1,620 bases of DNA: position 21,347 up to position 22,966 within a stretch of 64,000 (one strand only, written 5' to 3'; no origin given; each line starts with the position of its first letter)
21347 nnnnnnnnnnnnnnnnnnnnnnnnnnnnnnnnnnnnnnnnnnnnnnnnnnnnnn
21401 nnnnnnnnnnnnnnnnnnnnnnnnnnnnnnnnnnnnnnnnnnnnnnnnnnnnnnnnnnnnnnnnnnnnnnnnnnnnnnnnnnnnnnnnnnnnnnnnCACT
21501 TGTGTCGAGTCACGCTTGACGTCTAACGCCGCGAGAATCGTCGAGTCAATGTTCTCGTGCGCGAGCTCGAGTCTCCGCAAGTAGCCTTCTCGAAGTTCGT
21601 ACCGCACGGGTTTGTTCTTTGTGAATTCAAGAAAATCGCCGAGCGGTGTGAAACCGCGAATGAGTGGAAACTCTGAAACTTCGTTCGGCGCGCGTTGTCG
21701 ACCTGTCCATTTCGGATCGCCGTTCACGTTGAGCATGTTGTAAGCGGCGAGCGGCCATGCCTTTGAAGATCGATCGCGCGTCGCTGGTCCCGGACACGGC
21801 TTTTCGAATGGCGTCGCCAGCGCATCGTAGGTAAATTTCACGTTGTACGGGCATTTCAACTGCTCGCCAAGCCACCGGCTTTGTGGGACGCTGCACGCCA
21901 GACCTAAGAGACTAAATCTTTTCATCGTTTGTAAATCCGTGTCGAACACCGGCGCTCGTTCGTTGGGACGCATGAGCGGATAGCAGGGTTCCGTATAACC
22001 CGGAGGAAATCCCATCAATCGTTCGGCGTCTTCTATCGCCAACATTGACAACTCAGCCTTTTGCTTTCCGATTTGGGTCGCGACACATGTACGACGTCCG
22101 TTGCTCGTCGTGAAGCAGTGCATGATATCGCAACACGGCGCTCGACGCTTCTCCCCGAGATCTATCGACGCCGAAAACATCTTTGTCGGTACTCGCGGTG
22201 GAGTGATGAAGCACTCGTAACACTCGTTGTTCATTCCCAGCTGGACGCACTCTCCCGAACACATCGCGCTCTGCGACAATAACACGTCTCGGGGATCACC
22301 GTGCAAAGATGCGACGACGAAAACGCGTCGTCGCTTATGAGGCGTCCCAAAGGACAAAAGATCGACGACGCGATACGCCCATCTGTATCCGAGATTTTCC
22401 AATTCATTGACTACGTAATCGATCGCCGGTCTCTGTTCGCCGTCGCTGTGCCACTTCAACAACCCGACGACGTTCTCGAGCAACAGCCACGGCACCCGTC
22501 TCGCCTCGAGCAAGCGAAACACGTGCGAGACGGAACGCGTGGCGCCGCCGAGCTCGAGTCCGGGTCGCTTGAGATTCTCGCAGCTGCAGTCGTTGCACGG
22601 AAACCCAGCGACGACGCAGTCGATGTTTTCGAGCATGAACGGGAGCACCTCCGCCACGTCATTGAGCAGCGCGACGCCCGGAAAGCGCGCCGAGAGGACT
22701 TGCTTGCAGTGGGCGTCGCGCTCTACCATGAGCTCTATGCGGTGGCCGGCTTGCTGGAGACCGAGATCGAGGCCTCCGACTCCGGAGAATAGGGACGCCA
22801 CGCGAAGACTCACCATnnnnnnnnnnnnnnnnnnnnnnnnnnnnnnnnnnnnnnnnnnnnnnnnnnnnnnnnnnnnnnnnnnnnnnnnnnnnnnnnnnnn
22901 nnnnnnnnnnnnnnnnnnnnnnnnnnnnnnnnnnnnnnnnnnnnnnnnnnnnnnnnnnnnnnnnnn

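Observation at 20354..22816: DNA C5-methyltransferase carrying PWWP-like and Tudor-like reader modules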

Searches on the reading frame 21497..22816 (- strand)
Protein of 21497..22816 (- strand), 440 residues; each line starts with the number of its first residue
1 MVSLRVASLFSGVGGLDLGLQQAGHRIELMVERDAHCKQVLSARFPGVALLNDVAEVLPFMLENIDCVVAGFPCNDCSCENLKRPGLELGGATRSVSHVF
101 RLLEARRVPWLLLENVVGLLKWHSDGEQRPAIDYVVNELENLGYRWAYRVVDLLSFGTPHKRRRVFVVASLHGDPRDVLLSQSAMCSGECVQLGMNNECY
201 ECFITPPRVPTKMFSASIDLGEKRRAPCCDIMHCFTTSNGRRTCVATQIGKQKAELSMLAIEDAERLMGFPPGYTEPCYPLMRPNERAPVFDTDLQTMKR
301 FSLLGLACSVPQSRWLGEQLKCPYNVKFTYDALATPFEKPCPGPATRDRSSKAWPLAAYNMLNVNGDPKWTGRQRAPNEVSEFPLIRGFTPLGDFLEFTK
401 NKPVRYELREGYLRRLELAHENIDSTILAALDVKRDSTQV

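Call 42: predict_structure(alignment_id=A3)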
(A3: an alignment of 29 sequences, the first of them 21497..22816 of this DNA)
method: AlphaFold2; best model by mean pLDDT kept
length: 440 residues; sequences in the alignment: 29
mean_pLDDT: 87.7   pTM: 0.90
mean pLDDT of the five models: 87.7, 86.8, 86.3, 85.7, 85.0
residues with pLDDT >= 90: 269; 70-90: 121; 50-70: 44; < 50: 6
segments of 3 or more residues with pLDDT < 50: 436-440
pLDDT, mean of each block of 10 residues (from residue 1): 92 97 98 95 97 95 97 72 66 78 96 93 77 91 95 96 96 94 81 75 81 92 86 92 93 93 97 96 82 93 95 97 90 88 71 88 58 87 92 89 88 89 89 56
secondary structure, 60 per line:
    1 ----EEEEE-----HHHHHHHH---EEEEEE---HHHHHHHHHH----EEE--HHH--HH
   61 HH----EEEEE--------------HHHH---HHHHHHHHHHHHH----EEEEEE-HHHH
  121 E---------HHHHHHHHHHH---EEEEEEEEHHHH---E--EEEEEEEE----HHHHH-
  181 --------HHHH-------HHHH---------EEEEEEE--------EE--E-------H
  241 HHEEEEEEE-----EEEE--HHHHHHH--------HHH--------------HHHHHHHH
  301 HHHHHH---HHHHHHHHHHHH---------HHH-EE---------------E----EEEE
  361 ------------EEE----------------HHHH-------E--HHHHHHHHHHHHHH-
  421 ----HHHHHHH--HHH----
elements in order: E5-9 H15-22 E26-31 H35-44 E49-51 H59-62 E67-71 H86-89 H93-105 E110-115 H117-120 H131-141 E145-152 H153-156 E163-170 H175-179 H189-192 H200-203 E213-219 E243-249 E255-258 H261-267 H293-306 H310-321 E357-360 E373-375 H392-395 H406-419 H425-431

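Call 45: fold_search(model_id=the predicted structure, library=pdb)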
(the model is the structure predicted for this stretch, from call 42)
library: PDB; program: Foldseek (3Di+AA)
matches with E <= 10: 1434; with E <= 0.001: 157
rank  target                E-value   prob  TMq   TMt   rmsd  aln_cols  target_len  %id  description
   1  3ubt_A                1.3e-14  1.00  0.46  0.61  11.2       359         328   17  Crystal Structure of C71S Mutant of DNA Cytosine-5 Methyltransferase M.HaeIII Bound to DNA (released 2012-10-03)
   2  2uyc_A                6.0e-14  1.00  0.50  0.65   9.3       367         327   15  HhaI DNA methyltransferase R163N mutant complex with 13mer GCGC-GMGC oligonucleotide and SAH (released 2008-05-27)
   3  2uyh_A                1.4e-13  1.00  0.49  0.64   9.2       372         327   15  HhaI DNA methyltransferase S87Q-Q237S mutant complex with 13mer GCGC- GMGC oligonucleotide and SAH (released 2008-05-27)
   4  2uz4_A                3.0e-13  1.00  0.49  0.64   9.3       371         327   15  HhaI DNA methyltransferase R165N mutant complex with 13mer GCGC-GMGC oligonucleotide and SAH (released 2008-06-03)
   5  2z6a_A                5.9e-13  1.00  0.50  0.66   9.7       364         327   17  S-Adenosyl-L-methionine-Dependent Methyl Transfer: Observable Precatalytic Intermediates during DNA Cytosine Methylati (released 2007-08-21)
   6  2z6u_A                5.9e-13  1.00  0.46  0.61  11.0       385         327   17  Ternary structure of the Glu119Ala M.HhaI, C5-Cytosine DNA methyltransferase, with unmodified DNA and AdoHcy (released 2007-11-20)
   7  1dct_A                6.3e-13  1.00  0.47  0.63  10.8       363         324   16  DNA (CYTOSINE-5) METHYLASE FROM HAEIII COVALENTLY BOUND TO DNA (released 1995-09-15)
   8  2zcj_A                7.4e-13  1.00  0.49  0.65  10.0       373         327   16  Ternary structure of the Glu119Gln M.HhaI, C5-Cytosine DNA methyltransferase, with unmodified DNA and AdoHcy (released 2007-12-04)
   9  2z6q_A                1.0e-12  1.00  0.49  0.64   9.1       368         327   16  Ternary structure of Arg165Ala M.HhaI C5-Cytosine DNA methyltransferase with unmodified DNA and AdoHcy (released 2007-08-28)
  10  1fjx_A                1.0e-12  1.00  0.46  0.60  10.3       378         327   16  STRUCTURE OF TERNARY COMPLEX OF HHAI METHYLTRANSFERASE MUTANT (T250G) IN COMPLEX WITH DNA AND ADOHCY (released 2000-12-15)
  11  2i9k_A                1.4e-12  1.00  0.50  0.66   9.3       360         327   16  Engineered Extrahelical Base Destabilization Enhances Sequence Discrimination of DNA Methyltransferase M.HhaI (released 2006-10-10)
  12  6u8p_A                2.3e-12  1.00  0.45  0.66   7.0       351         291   21  Crystal structure of DNMT3B-DNMT3L in complex with CpGpA DNA (released 2020-06-10)
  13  1g55                  2.7e-12  1.00  0.44  0.60  11.3       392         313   17  Structure of human DNMT2, an enigmatic DNA methyltransferase homologue (released 2001-01-17)
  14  9hgm_B                2.7e-12  1.00  0.44  0.58  11.5       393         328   17  Structure of human DNMT2 with bound allosteric inhibitor (released 2025-08-27)
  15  6u91_A                3.0e-12  1.00  0.45  0.67   7.5       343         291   21  Crystal structure of DNMT3B(Q772R)-DNMT3L in complex with CpGpT DNA (released 2020-06-10)
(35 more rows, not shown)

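Call 63: find_related_loci(query=A3, collection=genome_contigs, flank=4000)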
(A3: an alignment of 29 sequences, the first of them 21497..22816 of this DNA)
Query A3 (440 aa) in genome_contigs; peptide patterns used: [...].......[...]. (x = any residue, [..] = any of these).
600 stretches matched a pattern (row limit reached: there are more); 566 encode a relative of the query (tblastn E <= 1e-3); the best 80 are kept; 80 distinct loci.
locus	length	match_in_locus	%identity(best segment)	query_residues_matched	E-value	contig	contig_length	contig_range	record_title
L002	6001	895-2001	33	3-435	9e-54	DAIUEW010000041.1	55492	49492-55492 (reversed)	MAG TPA_asm: Candidatus Sulfotelmatobacter sp. isolate CTOTU28689 NODE_225_length_55492_cov_15.327345, whole genome shot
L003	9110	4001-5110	34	5-432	6e-52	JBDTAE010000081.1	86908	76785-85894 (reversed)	MAG: Gemmatimonadaceae bacterium isolate cluster2_bin.101 k127_2360130, whole genome shotgun sequence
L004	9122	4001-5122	33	6-439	5e-52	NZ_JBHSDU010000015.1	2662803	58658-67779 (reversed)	Steroidobacter flavus strain CGMCC 1.10759 velvet_auto_105_15, whole genome shotgun sequence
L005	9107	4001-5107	33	4-433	2e-51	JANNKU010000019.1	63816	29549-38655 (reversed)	MAG: Deltaproteobacteria bacterium isolate SOY_38_metabat_69 SOY_38_k141_1179507, whole genome shotgun sequence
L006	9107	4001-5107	33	3-435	1e-51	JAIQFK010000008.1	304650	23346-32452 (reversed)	MAG: Terriglobia bacterium isolate SRVP_11 SR-VP_26_10_2019_C_20cm_scaffold_41, whole genome shotgun sequence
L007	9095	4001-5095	32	6-431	3e-51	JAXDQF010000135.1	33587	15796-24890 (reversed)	MAG: Gammaproteobacteria bacterium isolate BP_729 scaffold_2279192, whole genome shotgun sequence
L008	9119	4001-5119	32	6-437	5e-51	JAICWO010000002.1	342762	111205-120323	MAG: Gemmatimonadaceae bacterium isolate LS_FP_2_bin.53 k141_2980757_length_342762_cov_25.0734, whole genome shotgun seq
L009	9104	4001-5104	31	5-432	2e-49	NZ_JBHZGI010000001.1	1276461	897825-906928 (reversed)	Frateuria sp. GZRe12 NODE_1_length_1276461_cov_54.465638, whole genome shotgun sequence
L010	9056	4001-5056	35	4-416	2e-55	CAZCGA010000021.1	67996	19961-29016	MAG TPA_asm: uncultured Candidatus Binatia bacterium isolate SRP119689_co1_8 genome assembly, contig: NODE_437_length_67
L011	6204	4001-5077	32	3-430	4e-49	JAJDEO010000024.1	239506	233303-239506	MAG: Planctomycetota bacterium isolate OFTM221 OFTM221_23, whole genome shotgun sequence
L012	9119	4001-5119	32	5-437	4e-49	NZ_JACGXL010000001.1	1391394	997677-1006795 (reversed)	Dokdonella fugitiva strain RH2WT43 Ga0326535_01, whole genome shotgun sequence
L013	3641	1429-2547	33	4-432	9e-49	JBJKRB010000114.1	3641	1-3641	MAG: Thermoanaerobaculia bacterium isolate Bin_49 S1Ck127_247301_flag_0_multi_18.8976_len_3641, whole genome shotgun seq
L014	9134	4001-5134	31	1-423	3e-48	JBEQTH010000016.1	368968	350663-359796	MAG: Myxococcales bacterium isolate MAG_Dt_25 k247_1562650, whole genome shotgun sequence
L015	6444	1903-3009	34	4-432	2e-48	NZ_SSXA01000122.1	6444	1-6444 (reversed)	Blastococcus sp. KM273128 scaffold_121, whole genome shotgun sequence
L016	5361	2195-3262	34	2-417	4e-48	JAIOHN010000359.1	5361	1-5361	MAG: Anaerolineae bacterium isolate MAG_05 contig_121190, whole genome shotgun sequence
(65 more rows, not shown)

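Call 64: find_related_loci(query=A3, collection=viral_contigs, flank=5000)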
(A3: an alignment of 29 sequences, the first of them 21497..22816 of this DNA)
Query A3 (440 aa) in viral_contigs; peptide patterns used: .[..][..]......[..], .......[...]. (x = any residue, [..] = any of these).
600 stretches matched a pattern (row limit reached: there are more); 558 encode a relative of the query (tblastn E <= 1e-3); the best 80 are kept; 80 distinct loci.
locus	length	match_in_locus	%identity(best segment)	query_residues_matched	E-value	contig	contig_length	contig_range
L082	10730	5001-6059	33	4-417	1e-46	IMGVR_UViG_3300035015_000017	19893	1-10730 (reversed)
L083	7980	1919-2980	30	5-416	2e-46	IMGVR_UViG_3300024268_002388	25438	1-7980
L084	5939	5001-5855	35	3-323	2e-43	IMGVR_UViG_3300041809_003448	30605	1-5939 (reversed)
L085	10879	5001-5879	33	4-331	4e-43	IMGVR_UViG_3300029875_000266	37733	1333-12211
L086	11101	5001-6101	32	4-433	5e-43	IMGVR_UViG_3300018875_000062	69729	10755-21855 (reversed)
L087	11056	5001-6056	30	5-416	3e-42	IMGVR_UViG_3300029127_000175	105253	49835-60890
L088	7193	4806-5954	30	1-440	3e-42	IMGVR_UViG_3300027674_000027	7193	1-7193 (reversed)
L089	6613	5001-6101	30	3-431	6e-42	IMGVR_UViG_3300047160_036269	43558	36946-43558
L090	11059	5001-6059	29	4-415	2e-40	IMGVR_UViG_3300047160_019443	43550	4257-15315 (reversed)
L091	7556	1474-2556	29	3-415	8e-40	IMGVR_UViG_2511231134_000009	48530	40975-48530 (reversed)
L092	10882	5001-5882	32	4-331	7e-35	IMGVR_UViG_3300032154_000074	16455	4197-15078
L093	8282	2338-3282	28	4-359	8e-34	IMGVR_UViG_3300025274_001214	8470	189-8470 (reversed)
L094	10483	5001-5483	44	3-165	3e-32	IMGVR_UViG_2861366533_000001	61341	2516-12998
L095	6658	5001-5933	32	1-360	1e-31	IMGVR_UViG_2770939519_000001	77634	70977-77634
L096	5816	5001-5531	44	6-188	5e-32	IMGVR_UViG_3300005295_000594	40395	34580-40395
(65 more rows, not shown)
